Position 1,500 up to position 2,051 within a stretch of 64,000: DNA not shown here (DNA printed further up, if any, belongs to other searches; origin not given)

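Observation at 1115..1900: About 250-bp segmental duplication of the leuD 3' end, creating a chimeric pseudo-ORF about 520 bp downstream of intact leuD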

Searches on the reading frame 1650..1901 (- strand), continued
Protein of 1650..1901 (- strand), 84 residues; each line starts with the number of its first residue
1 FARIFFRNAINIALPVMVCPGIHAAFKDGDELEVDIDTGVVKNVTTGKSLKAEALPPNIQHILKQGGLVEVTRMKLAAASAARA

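Call 67: search_protein_families(library=padloc, proteins=[L179:8630-9904:-, L179:10258-10668:-, L179:10681-11292:-, L179:11689-13650:-, L179:16675-18618:+, L180:1070-2005:+, L179:14339-15619:-, L179:15716-16411:-], max_evalue=0.001)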
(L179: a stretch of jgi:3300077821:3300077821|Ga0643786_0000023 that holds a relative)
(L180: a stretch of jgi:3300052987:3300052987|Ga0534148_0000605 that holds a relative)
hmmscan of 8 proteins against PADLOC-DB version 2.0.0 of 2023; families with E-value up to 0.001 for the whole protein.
L179:8630-9904:- (424 aa): 7 families
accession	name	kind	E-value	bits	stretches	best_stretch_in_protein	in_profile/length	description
PDLC04787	PDC-S01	-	4.3e-56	188.5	1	23-415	10-408/412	-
PDLC04789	PDC-S01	-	5.2e-43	145.5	1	25-307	3-264/375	-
PDLC04790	PDC-S01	-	2e-36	123.6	1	23-305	11-286/422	-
PDLC04791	PDC-S01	-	5.1e-31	105.7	1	42-392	22-378/395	-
PDLC04788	PDC-S01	-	1.2e-21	75.2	1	37-305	17-295/448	-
PDLC04786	PDC-S01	-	1.1e-20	71.8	1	37-177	18-160/439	-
PDLC04792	PDC-S01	-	1.6e-14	51.3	1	26-180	4-161/452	-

L179:10258-10668:- (136 aa): 0 families

L179:10681-11292:- (203 aa): 13 families
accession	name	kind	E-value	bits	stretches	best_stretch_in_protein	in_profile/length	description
PDLC04368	PDC-M05A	-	2.4e-23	81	1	14-186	6-170/201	-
PDLC04369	PDC-M05A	-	9.1e-16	56.1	1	14-157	6-141/201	-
PDLC04903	PDC-S09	-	6.4e-13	47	1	119-199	27-106/108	-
PDLC04907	PDC-S09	-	2.8e-11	41.5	1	100-187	10-97/114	-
PDLC04372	PDC-M05A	-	6.1e-10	37.6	1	57-186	18-139/167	-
PDLC04902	PDC-S09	-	5.6e-09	34.2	1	104-151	8-54/97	-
PDLC04370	PDC-M05A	-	8e-09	33.6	1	8-146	1-139/194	-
PDLC04904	PDC-S09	-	8.8e-09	33.5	1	102-148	10-55/104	-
PDLC04371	PDC-M05A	-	9.4e-08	29.9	1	11-146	21-154/211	-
PDLC04906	PDC-S09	-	2.9e-06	25.6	1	117-147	23-53/98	-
PDLC04778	PDC-M70A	-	8.7e-05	20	1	95-152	24-81/355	-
PDLC04905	PDC-S09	-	0.00011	20.5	1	108-153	12-56/101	-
PDLC01438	Csa3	-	0.00017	19.8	1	21-116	148-236/305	"CAS-I,CAS-II,CAS-III,CAS-IV,CAS-V,CAS-VI; associated_signaling"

L179:11689-13650:- (653 aa): 1 family
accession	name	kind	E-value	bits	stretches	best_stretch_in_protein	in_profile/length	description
PDLC02811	DpdB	-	5.5e-13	46.5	1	168-332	4-171/370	DpdB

L179:16675-18618:+ (647 aa): 2 families
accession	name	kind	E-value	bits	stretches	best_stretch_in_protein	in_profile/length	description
PDLC03419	REase_II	-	4.4e-27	92.7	2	249-544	295-586/695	Type II restriction enzyme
PDLC03485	REase_II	-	5.9e-14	49.4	2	11-185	32-184/611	Type II restriction enzyme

L180:1070-2005:+ (311 aa): 2 families
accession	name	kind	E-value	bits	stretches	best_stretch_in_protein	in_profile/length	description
PDLC04132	HNH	-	2.8e-09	34.5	1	169-301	141-267/286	-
PDLC03546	HNH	-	8e-05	19.8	1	172-282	149-256/282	Type II restriction enzyme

L179:14339-15619:- (426 aa): 62 families (the best 25 are shown)
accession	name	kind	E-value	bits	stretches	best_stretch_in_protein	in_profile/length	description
PDLC03378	MTase_II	-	1.5e-101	338.2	1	14-368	5-329/344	Type II methyltransferase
PDLC02650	DrmMII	-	8e-98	326.1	2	161-365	201-414/435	DrmMII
PDLC00033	DruM2|DruM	-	1.6e-95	318.6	1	8-369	18-364/368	DNA cytosine methylase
PDLC00026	DruM2|DruM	-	4.8e-89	297.2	1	12-371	5-320/336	DNA cytosine methylase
PDLC03272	MTase_II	-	8.5e-84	280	1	9-368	72-389/407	Type II methyltransferase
PDLC03234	MTase_II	-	1.3e-82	276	3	13-142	6-133/375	Type II methyltransferase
PDLC03326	MTase_II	-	2.1e-76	255.7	3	11-138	4-130/412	Type II methyltransferase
PDLC03330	MTase_II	-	6.3e-68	227.5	2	161-360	223-417/430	Type II methyltransferase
PDLC02647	DrmMII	-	5.2e-60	201.5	2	171-368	253-439/447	DrmMII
PDLC03307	MTase_II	-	1.2e-56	190.6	1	14-374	3-374/382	Type II methyltransferase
PDLC00030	DruM2|DruM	-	3.7e-51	172.5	3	12-141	6-142/380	DNA cytosine methylase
PDLC00027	DruM2|DruM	-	1.3e-50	170.8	3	8-136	8-126/361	DNA cytosine methylase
PDLC02656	DrmMII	-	1.5e-49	167.2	2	15-243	8-239/491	DrmMII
PDLC03237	MTase_II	-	2.6e-49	166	2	16-206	798-972/1036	Type II methyltransferase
PDLC00031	DruM2|DruM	-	3.6e-46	155.9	3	12-135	12-125/361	DNA cytosine methylase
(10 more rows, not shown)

L179:15716-16411:- (231 aa): 0 families
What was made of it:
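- On PADLOC candidate system PDC-S01 (AAA_14/DUF4143 ATPase): The intact L179 homologue matches (E 4e-56, residues 23-415) (call 67).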

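Call 68: search_protein_families(library=pfam, proteins=[L180:1070-2005:+], max_evalue=0.1)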
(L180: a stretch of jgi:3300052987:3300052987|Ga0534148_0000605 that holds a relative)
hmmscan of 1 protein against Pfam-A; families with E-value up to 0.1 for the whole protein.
L180:1070-2005:+ (311 aa): 2 families
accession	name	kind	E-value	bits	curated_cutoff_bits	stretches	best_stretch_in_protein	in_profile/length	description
PF13391.12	HNH_2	-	1.5e-12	47.6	21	1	197-252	1-66/66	HNH endonuclease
PF01844.29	HNH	-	0.014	16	21.4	1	197-239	1-39/47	HNH endonuclease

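Call 74: find_related_loci(query=L179:8633-9904:-, collection=viral_contigs, flank=10000)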
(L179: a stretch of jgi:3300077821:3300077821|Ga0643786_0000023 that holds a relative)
Query L179:8633-9904:- (424 aa) in viral_contigs; peptide patterns used: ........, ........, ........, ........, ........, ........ (x = any residue, [..] = any of these).
4 stretches matched a pattern, but none encodes a relative of the query by tblastn (E <= 1e-3).
